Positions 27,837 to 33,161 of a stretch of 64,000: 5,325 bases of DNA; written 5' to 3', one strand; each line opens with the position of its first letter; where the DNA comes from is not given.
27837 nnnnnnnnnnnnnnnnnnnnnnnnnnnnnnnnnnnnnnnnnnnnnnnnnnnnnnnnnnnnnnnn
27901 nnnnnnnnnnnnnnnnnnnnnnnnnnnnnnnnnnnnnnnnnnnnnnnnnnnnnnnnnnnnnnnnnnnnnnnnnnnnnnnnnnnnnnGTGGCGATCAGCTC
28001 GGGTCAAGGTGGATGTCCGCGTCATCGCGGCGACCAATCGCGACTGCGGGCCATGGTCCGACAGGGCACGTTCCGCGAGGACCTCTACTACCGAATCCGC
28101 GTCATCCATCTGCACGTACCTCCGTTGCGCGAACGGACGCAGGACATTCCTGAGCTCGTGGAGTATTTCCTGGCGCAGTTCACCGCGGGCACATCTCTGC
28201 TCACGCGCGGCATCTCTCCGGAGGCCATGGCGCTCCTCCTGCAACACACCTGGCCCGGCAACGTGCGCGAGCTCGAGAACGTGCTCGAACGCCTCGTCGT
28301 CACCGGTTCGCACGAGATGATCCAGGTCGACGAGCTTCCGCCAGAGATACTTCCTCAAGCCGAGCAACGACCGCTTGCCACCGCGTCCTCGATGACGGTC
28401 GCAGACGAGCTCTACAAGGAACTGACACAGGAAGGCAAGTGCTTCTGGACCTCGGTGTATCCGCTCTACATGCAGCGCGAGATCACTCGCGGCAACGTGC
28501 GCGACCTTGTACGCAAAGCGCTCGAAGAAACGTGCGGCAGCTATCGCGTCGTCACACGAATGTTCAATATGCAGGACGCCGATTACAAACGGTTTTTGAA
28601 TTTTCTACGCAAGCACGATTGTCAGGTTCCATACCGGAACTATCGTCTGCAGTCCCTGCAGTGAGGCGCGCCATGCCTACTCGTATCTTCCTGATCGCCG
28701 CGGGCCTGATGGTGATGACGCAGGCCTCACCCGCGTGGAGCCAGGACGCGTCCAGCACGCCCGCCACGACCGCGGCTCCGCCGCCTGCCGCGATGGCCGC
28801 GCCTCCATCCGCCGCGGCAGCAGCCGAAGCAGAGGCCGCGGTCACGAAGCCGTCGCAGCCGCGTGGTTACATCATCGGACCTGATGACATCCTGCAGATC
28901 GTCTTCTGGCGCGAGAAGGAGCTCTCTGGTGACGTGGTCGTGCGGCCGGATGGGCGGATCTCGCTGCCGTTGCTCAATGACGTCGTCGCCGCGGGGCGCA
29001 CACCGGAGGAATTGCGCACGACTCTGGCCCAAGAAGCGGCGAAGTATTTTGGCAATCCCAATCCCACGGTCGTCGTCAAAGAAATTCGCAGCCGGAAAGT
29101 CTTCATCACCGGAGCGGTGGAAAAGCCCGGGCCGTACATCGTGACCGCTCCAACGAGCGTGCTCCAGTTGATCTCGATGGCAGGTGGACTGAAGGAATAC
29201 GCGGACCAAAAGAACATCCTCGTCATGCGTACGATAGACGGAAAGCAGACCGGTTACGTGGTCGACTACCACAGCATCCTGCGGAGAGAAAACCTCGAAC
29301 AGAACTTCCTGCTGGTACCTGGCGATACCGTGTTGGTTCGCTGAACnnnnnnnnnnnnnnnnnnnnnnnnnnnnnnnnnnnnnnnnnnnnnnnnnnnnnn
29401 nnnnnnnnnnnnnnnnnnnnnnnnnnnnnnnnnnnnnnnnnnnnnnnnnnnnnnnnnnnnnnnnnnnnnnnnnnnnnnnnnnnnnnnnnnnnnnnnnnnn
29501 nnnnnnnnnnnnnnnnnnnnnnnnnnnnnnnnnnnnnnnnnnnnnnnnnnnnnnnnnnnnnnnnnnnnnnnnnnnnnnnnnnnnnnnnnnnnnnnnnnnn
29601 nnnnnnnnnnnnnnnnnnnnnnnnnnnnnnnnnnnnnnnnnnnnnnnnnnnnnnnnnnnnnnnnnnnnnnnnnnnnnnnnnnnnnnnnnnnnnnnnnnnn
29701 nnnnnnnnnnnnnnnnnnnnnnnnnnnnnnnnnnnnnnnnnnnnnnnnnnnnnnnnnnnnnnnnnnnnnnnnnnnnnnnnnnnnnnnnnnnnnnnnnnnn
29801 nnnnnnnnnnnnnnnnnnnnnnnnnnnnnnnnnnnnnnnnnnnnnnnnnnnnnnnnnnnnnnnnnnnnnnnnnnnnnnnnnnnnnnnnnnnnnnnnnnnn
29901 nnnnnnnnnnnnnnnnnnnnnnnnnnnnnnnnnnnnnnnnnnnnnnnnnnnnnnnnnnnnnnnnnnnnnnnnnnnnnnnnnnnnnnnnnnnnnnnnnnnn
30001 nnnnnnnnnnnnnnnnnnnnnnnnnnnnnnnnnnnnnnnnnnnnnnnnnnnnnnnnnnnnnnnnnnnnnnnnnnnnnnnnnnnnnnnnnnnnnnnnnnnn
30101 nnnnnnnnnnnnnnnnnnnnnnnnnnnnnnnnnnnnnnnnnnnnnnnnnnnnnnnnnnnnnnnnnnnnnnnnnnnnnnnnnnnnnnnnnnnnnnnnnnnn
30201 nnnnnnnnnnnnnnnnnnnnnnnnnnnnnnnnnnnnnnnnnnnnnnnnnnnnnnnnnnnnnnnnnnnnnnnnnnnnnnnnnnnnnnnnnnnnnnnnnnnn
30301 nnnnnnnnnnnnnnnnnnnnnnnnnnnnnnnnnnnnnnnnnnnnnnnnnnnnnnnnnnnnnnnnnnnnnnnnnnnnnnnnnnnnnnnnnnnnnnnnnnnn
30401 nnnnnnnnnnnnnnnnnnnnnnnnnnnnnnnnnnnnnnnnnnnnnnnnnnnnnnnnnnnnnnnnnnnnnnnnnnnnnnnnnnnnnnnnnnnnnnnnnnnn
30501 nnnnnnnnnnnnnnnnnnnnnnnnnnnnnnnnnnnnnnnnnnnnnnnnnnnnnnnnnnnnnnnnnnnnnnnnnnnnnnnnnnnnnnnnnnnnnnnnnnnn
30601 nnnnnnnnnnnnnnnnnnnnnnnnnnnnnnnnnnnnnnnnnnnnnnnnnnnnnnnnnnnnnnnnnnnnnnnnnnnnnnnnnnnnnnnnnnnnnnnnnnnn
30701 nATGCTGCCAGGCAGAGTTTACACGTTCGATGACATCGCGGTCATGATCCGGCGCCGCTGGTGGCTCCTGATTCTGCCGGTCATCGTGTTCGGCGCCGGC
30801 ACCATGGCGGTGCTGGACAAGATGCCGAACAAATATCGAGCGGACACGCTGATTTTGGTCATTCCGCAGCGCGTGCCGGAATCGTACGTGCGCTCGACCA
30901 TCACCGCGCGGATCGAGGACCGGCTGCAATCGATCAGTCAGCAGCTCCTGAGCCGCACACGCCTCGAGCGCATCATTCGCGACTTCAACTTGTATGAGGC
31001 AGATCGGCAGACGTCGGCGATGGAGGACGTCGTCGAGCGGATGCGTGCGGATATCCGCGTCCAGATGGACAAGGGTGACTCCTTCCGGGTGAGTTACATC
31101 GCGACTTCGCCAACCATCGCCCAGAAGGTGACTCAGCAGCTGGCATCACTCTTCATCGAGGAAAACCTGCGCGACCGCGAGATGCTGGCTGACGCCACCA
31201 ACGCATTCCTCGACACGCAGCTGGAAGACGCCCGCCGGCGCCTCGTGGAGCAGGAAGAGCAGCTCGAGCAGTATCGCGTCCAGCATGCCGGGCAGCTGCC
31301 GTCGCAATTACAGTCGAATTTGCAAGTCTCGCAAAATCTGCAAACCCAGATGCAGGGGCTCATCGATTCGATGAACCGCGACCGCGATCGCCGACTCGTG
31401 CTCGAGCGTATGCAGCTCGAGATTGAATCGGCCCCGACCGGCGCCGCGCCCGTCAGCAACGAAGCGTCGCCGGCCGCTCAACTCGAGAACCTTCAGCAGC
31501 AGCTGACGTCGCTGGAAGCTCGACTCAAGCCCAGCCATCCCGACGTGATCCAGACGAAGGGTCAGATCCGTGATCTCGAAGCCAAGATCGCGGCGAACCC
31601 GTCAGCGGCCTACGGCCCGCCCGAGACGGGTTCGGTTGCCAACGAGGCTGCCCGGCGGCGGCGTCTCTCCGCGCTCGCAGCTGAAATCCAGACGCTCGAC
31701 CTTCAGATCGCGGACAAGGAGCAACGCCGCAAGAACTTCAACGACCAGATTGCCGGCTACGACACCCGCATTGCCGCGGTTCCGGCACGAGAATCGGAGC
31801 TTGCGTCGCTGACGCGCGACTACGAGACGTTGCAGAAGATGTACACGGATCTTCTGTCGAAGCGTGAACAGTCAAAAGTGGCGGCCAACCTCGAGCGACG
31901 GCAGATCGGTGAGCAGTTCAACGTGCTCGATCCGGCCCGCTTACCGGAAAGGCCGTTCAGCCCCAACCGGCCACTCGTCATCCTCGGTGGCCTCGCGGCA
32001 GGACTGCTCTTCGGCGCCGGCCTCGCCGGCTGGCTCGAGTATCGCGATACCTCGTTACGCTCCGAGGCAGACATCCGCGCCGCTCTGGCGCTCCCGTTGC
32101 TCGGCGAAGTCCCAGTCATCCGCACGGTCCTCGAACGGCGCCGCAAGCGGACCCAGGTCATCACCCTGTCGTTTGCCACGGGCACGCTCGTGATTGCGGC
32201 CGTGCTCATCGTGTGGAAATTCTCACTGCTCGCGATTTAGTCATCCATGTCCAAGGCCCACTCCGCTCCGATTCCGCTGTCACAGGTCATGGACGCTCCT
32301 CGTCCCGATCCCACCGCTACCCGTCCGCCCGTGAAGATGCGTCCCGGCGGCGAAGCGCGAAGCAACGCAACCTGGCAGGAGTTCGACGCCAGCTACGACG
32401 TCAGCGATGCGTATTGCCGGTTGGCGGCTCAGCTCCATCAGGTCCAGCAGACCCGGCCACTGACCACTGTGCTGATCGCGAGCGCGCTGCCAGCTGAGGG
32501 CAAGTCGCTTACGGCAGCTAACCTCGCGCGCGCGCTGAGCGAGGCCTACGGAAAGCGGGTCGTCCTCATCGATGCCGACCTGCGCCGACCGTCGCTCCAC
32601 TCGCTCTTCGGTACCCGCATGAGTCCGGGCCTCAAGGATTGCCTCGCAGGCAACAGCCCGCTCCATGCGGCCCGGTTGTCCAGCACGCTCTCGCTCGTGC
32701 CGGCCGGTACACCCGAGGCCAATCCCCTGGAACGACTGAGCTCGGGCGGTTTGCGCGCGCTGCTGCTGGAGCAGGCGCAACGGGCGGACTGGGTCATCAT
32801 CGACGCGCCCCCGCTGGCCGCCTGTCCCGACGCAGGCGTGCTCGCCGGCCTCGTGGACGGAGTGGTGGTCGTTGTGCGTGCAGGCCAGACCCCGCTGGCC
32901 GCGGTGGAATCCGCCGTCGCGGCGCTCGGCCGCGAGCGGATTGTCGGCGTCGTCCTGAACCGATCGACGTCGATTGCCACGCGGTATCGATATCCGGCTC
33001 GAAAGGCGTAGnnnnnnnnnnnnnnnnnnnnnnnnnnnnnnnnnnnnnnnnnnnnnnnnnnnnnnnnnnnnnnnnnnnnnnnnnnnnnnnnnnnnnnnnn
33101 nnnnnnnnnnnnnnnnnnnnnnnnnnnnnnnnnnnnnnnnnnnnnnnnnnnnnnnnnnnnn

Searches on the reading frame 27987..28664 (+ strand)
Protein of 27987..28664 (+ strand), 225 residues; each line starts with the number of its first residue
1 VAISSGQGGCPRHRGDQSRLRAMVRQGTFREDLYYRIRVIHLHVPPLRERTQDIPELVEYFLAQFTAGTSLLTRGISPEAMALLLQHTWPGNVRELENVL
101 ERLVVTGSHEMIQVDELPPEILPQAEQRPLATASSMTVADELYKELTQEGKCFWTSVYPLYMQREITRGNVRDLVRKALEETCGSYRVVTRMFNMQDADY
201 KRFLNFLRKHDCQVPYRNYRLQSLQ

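Call 12: search_protein_families(library=pfam, proteins=[window:27987-28664:+])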
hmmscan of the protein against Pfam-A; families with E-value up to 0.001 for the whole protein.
window:27987-28664:+ (225 aa): 2 families
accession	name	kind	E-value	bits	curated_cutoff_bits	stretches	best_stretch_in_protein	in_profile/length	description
PF25601.1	AAA_lid_14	-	4.5e-27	94.1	27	1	48-129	1-82/87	AAA+ ATPase lid domain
PF00158.32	Sigma54_activat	-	0.00029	21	20.2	1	18-42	143-167/168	Sigma-54 interaction domain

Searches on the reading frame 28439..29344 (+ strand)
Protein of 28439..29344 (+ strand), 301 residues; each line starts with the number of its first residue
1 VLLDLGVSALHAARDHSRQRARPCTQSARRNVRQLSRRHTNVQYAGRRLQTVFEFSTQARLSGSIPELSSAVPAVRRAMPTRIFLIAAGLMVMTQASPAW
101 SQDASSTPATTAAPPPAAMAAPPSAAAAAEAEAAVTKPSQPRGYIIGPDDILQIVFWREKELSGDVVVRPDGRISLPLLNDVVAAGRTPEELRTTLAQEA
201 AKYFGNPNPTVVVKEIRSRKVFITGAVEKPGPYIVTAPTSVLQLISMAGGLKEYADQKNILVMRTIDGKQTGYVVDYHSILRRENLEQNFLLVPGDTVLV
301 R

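Call 12: search_protein_families(library=pfam, proteins=[window:28439-29344:+])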
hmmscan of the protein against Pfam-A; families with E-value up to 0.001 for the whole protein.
window:28439-29344:+ (301 aa): 3 families
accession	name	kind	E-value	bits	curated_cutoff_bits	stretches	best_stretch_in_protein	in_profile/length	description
PF02563.21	Poly_export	-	2.3e-21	76.2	28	1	140-213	3-76/77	Polysaccharide biosynthesis/export protein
PF22461.2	SLBB_2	-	7.8e-14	52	27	1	220-300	2-79/79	SLBB domain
PF10531.15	SLBB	-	1.1e-10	41.6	27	1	220-272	1-53/55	SLBB domain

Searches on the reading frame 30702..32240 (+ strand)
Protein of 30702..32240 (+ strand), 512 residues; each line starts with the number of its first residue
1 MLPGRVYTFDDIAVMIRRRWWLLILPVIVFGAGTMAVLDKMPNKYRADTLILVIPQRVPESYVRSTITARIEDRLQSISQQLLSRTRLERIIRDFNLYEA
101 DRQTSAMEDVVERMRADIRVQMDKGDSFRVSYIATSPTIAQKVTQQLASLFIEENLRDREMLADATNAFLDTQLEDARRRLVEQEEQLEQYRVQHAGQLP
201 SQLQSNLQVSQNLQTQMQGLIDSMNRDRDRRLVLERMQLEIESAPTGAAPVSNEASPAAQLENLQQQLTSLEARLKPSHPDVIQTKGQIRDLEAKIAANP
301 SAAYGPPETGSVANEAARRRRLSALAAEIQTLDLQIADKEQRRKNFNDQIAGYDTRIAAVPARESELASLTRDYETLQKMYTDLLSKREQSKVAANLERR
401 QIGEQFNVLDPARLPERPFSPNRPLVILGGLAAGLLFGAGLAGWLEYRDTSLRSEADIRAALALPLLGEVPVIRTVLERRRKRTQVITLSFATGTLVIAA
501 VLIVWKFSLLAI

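Call 10: find_encoding_contigs(protein=window:30702-32240:+, flank=10000, max_places=6)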
Protein window:30702-32240:+ (512 aa): no gene with exactly this product is on record in the collection.

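Call 12: search_protein_families(library=pfam, proteins=[window:30702-32240:+])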
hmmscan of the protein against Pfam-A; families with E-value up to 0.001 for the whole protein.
window:30702-32240:+ (512 aa): 2 families
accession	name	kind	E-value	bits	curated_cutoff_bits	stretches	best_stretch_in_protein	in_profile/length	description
PF13807.11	GNVR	-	2e-11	44.1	27.7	1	366-442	5-77/82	G-rich domain on putative tyrosine kinase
PF02706.20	Wzz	-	7.8e-06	26.6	25.5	1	11-94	7-90/91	Chain length determinant protein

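Call 34: search_protein_families(library=ncbifam, proteins=[window:30702-32240:+], max_evalue=0.00001)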
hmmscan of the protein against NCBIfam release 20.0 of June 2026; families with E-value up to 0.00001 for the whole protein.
window:30702-32240:+ (512 aa): 6 families
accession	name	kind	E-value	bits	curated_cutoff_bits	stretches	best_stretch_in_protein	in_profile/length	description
TIGR03007.1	pepcterm_ChnLen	equivalog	2.2e-80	270.3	278.85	1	12-506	7-496/498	XrtA system polysaccharide chain length determinant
TIGR03017.1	EpsF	equivalog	2.7e-16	59.3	422.75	1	279-470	253-443/444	chain length determinant protein EpsF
NF008568.0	PRK11519.1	equivalog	9.8e-12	43.8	1068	1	342-437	347-438/720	tyrosine-protein kinase Wzc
TIGR01005.1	eps_transp_fam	subfamily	3.4e-10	38.8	411.7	1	335-481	346-488/754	exopolysaccharide transport protein family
NF007350.0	PRK09841.1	equivalog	6.5e-07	27.8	1248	0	342-440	347-441/726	tyrosine-protein kinase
TIGR01006.1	polys_exp_MPA1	subfamily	1.8e-06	27.6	296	0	405-471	156-222/226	CspC family polysaccharide chain length determinant protein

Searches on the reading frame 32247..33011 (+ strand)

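Call 12: search_protein_families(library=pfam, proteins=[window:32247-33011:+])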
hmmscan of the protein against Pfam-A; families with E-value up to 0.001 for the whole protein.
window:32247-33011:+ (254 aa): 4 families
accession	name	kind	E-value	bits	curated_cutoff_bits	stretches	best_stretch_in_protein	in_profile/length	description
PF10609.15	ParA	-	1.8e-08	34.5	27.1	1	75-243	6-178/246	NUBPL iron-transfer P-loop NTPase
PF01656.29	CbiA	-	1.9e-08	34.7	25.4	1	84-241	10-84/125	CobQ/CobB/MinD/ParA nucleotide binding domain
PF09140.17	MipZ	-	3.5e-05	23.7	20.7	1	84-188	12-108/262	ATPase MipZ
PF13614.12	AAA_31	-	0.00026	21.4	27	0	85-211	14-148/177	AAA domain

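Call 34: search_protein_families(library=ncbifam, proteins=[window:32247-33011:+], max_evalue=0.00001)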
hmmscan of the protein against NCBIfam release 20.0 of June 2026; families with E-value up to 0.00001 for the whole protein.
window:32247-33011:+ (254 aa): 11 families
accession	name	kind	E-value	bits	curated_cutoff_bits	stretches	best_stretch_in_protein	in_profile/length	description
TIGR03018.1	pepcterm_TyrKin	hypoth_equivalog_domain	3.3e-41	140.9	230.65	1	65-238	28-207/207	XrtA-associated tyrosine autokinase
TIGR01007.1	eps_fam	subfamily_domain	3.8e-28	98.4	108.05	1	72-247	17-197/204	polysaccharide biosynthesis tyrosine autokinase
TIGR03029.1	EpsG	equivalog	5.8e-24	84.7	313.8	1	75-238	106-273/274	chain length determinant protein tyrosine kinase EpsG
TIGR01005.1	eps_transp_fam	subfamily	1e-22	80.2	411.7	1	73-239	547-717/754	exopolysaccharide transport protein family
NF008568.0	PRK11519.1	equivalog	4.4e-21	74.8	1068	1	73-247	527-705/720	tyrosine-protein kinase Wzc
NF007350.0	PRK09841.1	equivalog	3.5e-20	71.7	1248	1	55-247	514-711/726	tyrosine-protein kinase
TIGR01969.1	minD_arch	subfamily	5.7e-12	45.3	201.75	1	74-243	2-173/251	cell division ATPase MinD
NF041546.1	ParA_partition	equivalog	2.7e-07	30.3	180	0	166-231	63-127/203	ParA family partition ATPase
NF047398.1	AAA_KGGVGR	domain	3.7e-07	30.7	90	1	85-156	15-102/190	KGGVGR-motif variant AAA ATPase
TIGR03371.1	cellulose_yhjQ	equivalog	6.8e-07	29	157.85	1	74-229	3-163/246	cellulose biosynthesis protein BcsQ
TIGR01968.1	minD_bact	equivalog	4.9e-06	26.1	212.9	1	75-198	4-127/261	septum site-determining protein MinD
